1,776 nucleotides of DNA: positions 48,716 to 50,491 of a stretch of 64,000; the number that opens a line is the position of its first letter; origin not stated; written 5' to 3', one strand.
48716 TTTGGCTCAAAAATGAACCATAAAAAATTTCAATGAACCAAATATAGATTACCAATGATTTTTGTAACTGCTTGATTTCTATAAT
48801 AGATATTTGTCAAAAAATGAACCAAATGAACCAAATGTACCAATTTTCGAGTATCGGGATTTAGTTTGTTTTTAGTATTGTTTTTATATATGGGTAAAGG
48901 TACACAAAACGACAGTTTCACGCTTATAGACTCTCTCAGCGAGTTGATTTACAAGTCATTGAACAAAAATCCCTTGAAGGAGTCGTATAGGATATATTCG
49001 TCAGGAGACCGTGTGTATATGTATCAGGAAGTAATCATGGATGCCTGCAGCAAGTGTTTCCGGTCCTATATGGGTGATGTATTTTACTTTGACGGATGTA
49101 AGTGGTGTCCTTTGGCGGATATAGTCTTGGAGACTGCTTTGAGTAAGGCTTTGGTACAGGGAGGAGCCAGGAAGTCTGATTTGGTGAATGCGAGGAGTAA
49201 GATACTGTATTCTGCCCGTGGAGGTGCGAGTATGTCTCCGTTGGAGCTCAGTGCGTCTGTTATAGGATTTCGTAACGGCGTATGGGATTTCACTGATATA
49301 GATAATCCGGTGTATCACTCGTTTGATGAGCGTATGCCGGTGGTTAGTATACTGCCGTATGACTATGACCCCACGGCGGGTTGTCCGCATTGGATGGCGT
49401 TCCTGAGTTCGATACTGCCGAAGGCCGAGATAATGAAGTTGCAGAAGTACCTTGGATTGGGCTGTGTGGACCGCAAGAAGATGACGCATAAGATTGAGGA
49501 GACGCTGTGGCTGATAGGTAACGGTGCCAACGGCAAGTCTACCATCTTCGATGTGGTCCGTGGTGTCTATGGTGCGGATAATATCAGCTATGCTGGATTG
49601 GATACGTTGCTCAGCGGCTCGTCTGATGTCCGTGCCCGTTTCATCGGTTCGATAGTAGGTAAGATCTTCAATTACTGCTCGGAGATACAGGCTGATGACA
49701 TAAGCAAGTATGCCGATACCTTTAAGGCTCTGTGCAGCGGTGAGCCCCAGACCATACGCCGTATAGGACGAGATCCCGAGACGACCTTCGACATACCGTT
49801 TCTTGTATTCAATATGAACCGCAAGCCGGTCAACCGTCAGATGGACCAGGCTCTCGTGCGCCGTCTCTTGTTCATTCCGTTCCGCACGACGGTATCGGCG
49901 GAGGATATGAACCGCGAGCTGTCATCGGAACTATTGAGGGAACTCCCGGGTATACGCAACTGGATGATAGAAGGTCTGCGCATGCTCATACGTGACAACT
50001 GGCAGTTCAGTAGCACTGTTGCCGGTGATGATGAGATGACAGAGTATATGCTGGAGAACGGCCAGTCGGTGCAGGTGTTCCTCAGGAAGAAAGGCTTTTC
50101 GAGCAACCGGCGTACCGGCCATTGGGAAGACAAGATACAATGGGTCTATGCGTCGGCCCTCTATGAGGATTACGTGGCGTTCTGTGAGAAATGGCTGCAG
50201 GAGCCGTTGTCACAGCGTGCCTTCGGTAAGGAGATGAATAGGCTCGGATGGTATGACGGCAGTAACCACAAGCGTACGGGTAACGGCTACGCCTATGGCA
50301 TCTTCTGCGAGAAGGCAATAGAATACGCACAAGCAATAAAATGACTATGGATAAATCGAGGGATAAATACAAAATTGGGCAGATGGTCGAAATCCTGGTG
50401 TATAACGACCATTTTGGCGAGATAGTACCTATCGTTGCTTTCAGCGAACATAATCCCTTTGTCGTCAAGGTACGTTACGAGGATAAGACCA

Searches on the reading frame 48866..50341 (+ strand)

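Call 45: search_protein_families(library=phrogs, proteins=[window:48866-50341:+], max_evalue=0.001)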
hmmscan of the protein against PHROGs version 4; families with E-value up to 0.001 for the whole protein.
window:48866-50341:+ (492 aa): 9 families
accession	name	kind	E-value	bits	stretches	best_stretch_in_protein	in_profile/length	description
phrog_864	-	DNA, RNA and nucleotide metabolism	1.4e-45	157.2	1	109-471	265-611/1064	DNA primase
phrog_1156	-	DNA, RNA and nucleotide metabolism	1e-42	147.7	1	131-477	482-820/855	DNA primase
phrog_6088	-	DNA, RNA and nucleotide metabolism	1.1e-40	140.8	1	125-467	425-751/772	DNA primase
phrog_1829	-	DNA, RNA and nucleotide metabolism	2.4e-35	122.9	1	108-463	404-739/772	DNA primase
phrog_2478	-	DNA, RNA and nucleotide metabolism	8.6e-30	104.5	1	159-459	532-820/854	DNA polymerase/primase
phrog_7601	-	unknown function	1.4e-25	91.3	1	210-462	19-255/289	-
phrog_1883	-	DNA, RNA and nucleotide metabolism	4.2e-14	52.8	1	211-463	491-732/756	DNA helicase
phrog_16950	-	DNA, RNA and nucleotide metabolism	1.2e-08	34.4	1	160-459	506-808/843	DNA primase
phrog_16213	-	DNA, RNA and nucleotide metabolism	1.3e-06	28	1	167-378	347-557/732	DNA primase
